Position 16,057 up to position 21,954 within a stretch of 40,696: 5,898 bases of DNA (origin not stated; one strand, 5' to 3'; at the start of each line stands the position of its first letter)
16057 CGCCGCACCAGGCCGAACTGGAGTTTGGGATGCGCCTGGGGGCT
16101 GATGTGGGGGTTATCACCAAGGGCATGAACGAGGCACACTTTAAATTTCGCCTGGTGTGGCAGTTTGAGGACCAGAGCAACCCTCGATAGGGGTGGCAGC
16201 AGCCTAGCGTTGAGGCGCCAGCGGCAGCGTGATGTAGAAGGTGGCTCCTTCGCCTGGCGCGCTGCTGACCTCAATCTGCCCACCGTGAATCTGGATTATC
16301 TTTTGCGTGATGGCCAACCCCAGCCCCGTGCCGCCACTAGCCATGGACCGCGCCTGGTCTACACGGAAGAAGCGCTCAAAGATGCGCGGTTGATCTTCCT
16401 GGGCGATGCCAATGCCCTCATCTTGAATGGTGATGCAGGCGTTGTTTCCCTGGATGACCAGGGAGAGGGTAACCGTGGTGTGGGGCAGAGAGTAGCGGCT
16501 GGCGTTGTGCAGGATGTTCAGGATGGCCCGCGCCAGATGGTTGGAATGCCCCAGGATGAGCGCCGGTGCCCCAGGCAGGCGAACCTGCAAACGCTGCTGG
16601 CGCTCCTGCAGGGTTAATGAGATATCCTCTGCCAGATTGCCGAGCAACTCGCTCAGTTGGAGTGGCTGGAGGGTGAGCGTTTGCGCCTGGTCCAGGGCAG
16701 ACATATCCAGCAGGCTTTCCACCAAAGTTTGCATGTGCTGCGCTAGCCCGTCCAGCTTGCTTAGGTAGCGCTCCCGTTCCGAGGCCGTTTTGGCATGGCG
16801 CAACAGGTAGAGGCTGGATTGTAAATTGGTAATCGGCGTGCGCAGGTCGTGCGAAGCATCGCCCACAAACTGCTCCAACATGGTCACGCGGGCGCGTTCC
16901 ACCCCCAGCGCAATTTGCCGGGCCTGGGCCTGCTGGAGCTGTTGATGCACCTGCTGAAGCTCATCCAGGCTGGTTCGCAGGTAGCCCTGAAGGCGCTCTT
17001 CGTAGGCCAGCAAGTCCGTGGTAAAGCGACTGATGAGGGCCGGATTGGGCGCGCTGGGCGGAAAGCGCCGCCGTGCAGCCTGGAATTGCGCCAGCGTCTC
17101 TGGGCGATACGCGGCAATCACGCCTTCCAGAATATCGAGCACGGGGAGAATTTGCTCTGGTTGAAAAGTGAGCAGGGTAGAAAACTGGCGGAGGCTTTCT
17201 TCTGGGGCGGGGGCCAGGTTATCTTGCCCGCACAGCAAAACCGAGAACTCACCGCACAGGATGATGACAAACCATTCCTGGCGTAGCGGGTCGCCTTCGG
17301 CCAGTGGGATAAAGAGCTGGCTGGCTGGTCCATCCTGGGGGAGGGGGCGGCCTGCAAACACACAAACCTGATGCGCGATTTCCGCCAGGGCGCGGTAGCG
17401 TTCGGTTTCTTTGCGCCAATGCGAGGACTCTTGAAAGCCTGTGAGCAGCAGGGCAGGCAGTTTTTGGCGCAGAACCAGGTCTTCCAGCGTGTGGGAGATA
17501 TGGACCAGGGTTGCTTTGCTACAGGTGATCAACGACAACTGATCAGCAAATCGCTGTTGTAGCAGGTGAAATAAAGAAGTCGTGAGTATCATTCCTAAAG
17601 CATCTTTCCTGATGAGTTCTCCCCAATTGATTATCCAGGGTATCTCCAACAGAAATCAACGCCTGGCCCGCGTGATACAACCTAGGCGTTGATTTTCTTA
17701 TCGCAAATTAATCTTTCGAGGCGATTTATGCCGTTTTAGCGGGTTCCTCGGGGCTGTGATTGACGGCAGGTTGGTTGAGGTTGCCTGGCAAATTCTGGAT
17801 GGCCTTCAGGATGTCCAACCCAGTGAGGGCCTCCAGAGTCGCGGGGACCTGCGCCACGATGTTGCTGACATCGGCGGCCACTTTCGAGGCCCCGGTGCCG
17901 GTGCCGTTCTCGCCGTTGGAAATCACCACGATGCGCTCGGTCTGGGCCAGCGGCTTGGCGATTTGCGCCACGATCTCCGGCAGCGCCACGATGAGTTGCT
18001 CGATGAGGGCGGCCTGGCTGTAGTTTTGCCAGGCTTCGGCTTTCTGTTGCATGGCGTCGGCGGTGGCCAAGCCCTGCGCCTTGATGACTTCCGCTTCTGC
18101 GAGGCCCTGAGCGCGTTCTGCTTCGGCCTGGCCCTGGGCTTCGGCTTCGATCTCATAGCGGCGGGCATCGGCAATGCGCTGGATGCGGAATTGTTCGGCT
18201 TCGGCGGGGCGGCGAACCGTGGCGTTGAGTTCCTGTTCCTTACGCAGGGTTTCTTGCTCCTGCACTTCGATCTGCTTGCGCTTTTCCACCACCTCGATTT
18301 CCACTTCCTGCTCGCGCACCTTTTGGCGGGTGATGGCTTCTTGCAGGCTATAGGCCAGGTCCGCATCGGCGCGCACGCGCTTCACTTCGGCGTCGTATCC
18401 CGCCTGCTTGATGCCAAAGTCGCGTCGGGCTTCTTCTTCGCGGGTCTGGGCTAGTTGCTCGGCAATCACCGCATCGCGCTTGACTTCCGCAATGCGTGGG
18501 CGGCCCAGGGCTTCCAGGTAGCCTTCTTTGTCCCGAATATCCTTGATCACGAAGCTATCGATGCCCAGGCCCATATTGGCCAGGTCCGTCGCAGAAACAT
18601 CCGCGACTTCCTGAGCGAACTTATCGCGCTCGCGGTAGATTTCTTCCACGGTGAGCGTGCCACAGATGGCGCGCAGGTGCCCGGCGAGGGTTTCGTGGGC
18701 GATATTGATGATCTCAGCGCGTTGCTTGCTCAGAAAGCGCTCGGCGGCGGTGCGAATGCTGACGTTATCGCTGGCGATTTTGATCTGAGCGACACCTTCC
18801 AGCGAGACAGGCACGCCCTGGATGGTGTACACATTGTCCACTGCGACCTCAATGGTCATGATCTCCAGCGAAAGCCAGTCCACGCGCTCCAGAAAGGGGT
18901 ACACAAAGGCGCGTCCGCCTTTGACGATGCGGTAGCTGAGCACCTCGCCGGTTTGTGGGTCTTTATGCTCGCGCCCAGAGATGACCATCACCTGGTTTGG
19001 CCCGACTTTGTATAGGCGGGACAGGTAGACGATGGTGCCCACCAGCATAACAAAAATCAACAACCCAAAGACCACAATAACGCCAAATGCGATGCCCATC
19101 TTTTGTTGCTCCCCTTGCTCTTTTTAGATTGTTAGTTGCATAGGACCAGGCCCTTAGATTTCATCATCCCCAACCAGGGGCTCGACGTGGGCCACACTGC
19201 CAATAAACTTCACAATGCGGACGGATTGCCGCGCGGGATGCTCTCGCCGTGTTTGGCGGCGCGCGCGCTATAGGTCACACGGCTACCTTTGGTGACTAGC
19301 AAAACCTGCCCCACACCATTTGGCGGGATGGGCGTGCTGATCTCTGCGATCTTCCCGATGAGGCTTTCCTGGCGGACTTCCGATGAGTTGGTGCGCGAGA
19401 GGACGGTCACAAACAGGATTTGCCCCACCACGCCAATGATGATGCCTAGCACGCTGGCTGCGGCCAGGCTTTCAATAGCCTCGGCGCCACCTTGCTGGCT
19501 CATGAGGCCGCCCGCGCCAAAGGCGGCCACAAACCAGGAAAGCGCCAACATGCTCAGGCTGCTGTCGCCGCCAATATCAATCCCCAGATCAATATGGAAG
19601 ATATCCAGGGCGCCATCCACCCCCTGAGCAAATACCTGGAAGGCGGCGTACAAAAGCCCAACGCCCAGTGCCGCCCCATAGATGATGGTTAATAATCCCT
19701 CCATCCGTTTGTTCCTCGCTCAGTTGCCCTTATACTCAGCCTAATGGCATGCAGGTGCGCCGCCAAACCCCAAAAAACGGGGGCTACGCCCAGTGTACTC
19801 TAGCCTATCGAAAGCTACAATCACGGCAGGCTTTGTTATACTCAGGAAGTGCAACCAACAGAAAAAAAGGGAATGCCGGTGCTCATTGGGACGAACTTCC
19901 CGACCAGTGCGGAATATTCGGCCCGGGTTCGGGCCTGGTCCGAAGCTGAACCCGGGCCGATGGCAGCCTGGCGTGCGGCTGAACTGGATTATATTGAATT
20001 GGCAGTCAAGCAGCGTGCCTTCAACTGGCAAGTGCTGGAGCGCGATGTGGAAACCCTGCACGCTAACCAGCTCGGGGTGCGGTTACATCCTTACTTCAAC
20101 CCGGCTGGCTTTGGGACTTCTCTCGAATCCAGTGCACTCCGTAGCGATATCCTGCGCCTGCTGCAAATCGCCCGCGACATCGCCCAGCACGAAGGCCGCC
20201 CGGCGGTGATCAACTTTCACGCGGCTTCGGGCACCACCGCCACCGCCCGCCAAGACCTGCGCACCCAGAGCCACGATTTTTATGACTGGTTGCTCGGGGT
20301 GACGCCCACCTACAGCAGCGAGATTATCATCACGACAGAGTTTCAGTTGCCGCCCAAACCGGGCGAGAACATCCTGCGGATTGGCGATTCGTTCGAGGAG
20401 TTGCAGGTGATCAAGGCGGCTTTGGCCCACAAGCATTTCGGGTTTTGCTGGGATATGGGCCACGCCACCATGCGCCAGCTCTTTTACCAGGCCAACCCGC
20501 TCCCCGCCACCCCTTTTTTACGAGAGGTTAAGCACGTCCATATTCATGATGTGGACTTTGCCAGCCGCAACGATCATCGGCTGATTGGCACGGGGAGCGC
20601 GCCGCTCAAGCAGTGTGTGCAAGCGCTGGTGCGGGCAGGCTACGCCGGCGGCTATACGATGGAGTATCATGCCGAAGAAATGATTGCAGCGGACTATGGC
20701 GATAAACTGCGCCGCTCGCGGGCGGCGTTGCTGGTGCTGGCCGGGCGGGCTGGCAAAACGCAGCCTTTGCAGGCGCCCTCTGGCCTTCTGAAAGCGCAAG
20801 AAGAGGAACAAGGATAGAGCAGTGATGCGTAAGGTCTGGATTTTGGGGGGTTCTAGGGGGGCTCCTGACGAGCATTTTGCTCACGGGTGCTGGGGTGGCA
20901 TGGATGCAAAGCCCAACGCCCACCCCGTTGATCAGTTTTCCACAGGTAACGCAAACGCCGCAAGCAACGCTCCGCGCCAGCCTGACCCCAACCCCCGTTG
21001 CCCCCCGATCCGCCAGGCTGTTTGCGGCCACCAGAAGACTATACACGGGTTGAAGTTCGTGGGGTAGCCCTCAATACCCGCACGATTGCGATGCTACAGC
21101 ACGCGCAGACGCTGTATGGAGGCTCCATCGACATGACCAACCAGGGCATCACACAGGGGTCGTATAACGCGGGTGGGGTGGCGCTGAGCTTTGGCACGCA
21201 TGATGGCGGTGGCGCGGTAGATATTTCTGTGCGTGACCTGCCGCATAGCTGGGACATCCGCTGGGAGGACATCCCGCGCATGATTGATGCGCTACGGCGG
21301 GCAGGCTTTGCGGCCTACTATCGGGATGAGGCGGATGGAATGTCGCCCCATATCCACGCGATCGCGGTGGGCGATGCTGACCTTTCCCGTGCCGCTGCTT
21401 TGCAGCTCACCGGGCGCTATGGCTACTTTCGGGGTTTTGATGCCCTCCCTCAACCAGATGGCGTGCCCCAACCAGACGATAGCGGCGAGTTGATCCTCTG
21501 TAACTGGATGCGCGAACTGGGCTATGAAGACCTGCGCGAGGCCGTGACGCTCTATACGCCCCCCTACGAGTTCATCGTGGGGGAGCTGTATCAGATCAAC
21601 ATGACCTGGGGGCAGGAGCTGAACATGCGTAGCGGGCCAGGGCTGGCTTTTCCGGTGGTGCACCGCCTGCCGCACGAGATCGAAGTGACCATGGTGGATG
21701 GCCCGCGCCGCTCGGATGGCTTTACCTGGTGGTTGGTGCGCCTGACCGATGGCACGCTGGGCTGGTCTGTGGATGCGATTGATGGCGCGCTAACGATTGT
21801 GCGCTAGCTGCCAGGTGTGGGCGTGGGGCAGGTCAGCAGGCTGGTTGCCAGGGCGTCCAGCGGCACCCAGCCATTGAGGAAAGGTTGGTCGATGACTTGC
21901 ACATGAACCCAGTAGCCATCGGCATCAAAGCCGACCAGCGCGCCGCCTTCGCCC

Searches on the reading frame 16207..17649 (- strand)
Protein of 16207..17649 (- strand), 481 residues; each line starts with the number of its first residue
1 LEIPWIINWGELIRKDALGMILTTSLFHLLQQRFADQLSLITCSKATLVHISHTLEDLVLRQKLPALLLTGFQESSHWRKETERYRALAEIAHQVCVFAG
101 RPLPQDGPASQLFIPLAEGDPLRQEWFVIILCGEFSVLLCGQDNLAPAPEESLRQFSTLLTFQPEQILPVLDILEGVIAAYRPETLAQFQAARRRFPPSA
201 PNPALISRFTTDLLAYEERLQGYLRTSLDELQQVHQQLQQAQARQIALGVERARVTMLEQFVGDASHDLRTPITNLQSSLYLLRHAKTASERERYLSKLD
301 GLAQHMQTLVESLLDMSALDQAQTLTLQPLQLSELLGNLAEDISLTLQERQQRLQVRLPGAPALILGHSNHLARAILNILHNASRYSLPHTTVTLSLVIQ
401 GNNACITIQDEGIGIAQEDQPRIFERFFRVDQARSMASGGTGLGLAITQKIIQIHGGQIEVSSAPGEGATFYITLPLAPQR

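Call 7: search_protein_families(library=pfam, max_evalue=0.1, proteins=[window:16207-17649:-])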
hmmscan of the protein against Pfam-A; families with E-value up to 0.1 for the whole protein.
window:16207-17649:- (481 aa): 7 families
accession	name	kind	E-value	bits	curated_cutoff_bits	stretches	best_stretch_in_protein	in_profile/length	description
PF02518.31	HATPase_c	-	1.1e-28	100.3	26.4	1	368-478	2-110/111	Histidine kinase-, DNA gyrase B-, and HSP90-like ATPase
PF10069.14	DICT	-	9.4e-26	90.7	23.8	1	25-142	3-127/129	Sensory domain in DIguanylate Cyclases and Two-component system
PF00512.31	HisKA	-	1.4e-12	47.9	26.9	1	258-321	2-65/66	His Kinase A (phospho-acceptor) domain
PF24922.1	ACBP4_C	-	0.00032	21.4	31.2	1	218-294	23-99/105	Acyl-CoA-binding domain-containing protein 4-6, C-terminal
PF17150.9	CHASE6_C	-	0.011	16.8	27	1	153-232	4-79/80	C-terminal domain of two-partite extracellular sensor domain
PF13581.12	HATPase_c_2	-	0.058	13.9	27.4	0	375-451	39-108/127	Histidine kinase-like ATPase domain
PF10103.15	Zincin_2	-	0.093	12.4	25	0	254-377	138-261/344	Zincin-like metallopeptidase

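Call 8: search_protein_families(library=ncbifam, max_evalue=0.1, proteins=[window:16207-17649:-])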
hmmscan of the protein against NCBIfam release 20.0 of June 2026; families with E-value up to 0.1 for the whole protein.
window:16207-17649:- (481 aa): 89 families (the best 25 are shown)
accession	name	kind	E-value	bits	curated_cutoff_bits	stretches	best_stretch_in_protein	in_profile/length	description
NF046044.1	PnpS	equivalog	1e-55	189.3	400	1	256-476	168-390/390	two-component system histidine kinase PnpS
TIGR02966.1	phoR_proteo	equivalog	3.6e-55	187.3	334.2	1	257-474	113-332/333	phosphate regulon sensor histidine kinase PhoR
NF033092.0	HK_WalK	equivalog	2.8e-50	171.5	725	1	259-477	373-594/594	cell wall metabolism sensor histidine kinase WalK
NF041735.1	hist_kin_RppB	equivalog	9.6e-50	169.6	400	1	258-476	216-438/438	two-component system sensor histidine kinase RppB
NF007007.0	PRK09470.1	equivalog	3.3e-44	151.6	486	1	255-479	242-461/463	envelope stress sensor histidine kinase CpxA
NF040691.1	MtrAB_MtrB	equivalog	9e-41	140.4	450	1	257-478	270-493/507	MtrAB system histidine kinase MtrB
TIGR01386.1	cztS_silS_copS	subfamily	9.3e-41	140.3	292.55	1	255-476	238-457/457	heavy metal sensor histidine kinase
NF033091.0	HK_VanS_ACDEFG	equivalog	1.9e-39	135.5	400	1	211-476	29-293/293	vancomycin resistance histidine kinase VanS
NF008312.0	PRK11100.1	equivalog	3e-39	135.1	356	1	235-477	228-474/477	two-component system sensor histidine kinase CreC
NF007898.0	PRK10604.1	equivalog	1.5e-38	133.1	478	1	258-478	212-424/433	two-component system sensor histidine kinase RstB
NF045900.1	HisKinCpxALeg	equivalog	1.2e-36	126.4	800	1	250-476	224-450/451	two-component system sensor histidine kinase CpxA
NF008235.0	PRK11006.1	equivalog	1.6e-36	126.1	390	1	259-476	205-422/431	phosphate regulon sensor histidine kinase PhoR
NF006800.0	PRK09303.1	equivalog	4e-36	124.8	342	1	252-479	145-379/383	histidine kinase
NF041832.1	near_NosP_CTERM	subfamily_domain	9.7e-36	123.6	400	1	260-478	9-226/370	NahK/ErcS family hybrid sensor histidine kinase/response regulator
NF012163.2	BaeS_SmeS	equivalog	9.2e-35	120.4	500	1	225-476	213-457/457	sensor histidine kinase efflux regulator BaeS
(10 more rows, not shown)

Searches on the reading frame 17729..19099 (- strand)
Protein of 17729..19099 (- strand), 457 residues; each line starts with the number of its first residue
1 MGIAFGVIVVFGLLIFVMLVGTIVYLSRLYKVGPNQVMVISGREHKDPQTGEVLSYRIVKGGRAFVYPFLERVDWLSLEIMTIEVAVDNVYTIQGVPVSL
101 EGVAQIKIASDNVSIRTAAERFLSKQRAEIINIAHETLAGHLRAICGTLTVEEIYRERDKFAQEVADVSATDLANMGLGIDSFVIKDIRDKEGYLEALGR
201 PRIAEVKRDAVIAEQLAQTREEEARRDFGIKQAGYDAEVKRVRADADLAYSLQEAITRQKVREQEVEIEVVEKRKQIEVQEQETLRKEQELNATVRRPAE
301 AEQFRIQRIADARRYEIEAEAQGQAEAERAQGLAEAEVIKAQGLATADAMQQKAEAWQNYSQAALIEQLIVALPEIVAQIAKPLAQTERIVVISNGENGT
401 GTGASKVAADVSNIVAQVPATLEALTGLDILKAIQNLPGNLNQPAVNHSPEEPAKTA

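Call 40: search_protein_families(library=pfam, max_evalue=0.001, proteins=[window:17729-19099:-])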
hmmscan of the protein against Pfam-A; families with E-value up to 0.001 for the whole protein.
window:17729-19099:- (457 aa): 2 families
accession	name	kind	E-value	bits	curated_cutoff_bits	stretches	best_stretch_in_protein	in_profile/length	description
PF01145.31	Band_7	-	2.2e-28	99.9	23.6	1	31-217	2-174/176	SPFH domain / Band 7 family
PF15975.10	Flot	-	2.2e-08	34.7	27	1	324-417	3-100/124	Flotillin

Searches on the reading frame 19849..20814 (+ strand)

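Call 40: search_protein_families(library=pfam, max_evalue=0.001, proteins=[window:19849-20814:+])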
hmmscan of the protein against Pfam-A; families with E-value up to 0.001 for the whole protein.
window:19849-20814:+ (322 aa): 1 family
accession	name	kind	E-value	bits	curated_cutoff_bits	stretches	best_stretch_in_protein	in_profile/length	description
PF01261.30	AP_endonuc_2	-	3.9e-15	56.7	31.1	1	42-283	5-239/249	Xylose isomerase-like TIM barrel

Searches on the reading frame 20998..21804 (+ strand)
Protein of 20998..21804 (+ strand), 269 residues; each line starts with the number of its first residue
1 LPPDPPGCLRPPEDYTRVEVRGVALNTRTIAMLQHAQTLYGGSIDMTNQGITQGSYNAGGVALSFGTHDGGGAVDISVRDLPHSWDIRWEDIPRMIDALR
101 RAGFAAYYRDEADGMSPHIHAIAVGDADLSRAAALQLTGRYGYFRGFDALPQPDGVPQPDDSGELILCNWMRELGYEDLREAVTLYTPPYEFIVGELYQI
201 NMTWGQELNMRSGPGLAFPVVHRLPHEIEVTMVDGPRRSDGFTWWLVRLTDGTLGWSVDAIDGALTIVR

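Call 40: search_protein_families(library=pfam, max_evalue=0.001, proteins=[window:20998-21804:+])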
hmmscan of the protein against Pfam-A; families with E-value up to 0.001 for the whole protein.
window:20998-21804:+ (269 aa): 1 family
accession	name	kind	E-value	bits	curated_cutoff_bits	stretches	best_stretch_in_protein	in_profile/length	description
PF08239.17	SH3_3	-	6e-06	26.8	27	1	208-256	3-47/54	Bacterial SH3 domain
